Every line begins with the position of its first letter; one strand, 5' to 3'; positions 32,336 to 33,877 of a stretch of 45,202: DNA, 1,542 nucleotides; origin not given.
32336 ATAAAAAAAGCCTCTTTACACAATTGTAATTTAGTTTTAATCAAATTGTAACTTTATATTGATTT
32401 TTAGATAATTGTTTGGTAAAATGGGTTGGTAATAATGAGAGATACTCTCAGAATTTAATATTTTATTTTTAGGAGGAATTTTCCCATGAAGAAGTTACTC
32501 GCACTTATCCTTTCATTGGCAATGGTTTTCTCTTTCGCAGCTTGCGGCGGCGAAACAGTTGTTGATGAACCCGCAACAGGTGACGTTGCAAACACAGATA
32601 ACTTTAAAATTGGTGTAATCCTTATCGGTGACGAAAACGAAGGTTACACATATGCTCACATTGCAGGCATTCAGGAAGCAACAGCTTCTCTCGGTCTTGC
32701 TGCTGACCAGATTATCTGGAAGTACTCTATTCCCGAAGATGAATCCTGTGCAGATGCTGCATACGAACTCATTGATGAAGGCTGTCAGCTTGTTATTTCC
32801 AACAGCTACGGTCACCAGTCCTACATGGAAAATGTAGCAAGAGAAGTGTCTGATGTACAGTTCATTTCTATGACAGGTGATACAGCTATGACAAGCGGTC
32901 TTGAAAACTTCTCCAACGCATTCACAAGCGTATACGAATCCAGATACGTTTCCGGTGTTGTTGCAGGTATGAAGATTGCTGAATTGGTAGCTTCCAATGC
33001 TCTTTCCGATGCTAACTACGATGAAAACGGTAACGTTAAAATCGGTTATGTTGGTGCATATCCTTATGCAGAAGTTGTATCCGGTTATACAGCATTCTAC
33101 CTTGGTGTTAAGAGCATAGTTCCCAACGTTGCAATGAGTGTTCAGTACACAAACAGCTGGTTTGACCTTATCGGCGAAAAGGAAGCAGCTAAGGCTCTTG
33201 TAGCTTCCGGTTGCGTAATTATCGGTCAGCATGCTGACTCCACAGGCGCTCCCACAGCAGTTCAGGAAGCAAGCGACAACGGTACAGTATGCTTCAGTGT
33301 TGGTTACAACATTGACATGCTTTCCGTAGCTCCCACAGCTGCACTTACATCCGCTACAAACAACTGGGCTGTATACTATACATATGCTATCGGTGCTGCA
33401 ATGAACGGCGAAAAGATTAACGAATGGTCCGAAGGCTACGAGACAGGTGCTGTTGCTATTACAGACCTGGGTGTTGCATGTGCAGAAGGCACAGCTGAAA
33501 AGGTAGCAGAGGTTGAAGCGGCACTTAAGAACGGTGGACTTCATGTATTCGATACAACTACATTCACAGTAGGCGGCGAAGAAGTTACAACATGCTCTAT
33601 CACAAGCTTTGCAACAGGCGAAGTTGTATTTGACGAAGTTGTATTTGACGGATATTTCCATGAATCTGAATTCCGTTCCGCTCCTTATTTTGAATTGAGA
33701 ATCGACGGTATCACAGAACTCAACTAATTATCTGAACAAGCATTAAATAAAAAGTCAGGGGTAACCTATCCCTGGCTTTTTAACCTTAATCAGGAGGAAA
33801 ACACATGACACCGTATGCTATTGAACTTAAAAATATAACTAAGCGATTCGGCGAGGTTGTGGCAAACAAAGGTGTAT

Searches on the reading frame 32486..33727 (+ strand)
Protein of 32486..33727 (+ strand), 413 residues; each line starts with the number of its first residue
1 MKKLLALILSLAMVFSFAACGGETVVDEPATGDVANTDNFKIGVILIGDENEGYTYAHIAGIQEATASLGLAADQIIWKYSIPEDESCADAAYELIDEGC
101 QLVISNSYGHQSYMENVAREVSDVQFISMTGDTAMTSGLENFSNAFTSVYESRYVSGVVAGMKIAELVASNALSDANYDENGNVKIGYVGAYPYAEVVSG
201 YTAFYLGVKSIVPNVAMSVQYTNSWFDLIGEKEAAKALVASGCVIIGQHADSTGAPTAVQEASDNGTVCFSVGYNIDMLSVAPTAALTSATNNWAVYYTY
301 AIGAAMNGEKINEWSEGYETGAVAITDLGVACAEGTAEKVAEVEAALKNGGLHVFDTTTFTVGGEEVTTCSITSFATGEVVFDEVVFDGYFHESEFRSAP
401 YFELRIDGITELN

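Call 72: search_protein_families(library=pfam, proteins=[window:32486-33727:+])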
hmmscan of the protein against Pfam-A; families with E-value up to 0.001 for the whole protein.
window:32486-33727:+ (413 aa): 1 family
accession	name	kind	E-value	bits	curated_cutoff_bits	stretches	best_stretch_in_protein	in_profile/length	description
PF02608.20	Bmp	-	7.9e-25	87.9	24.1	1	52-329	15-273/301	ABC transporter substrate-binding protein PnrA-like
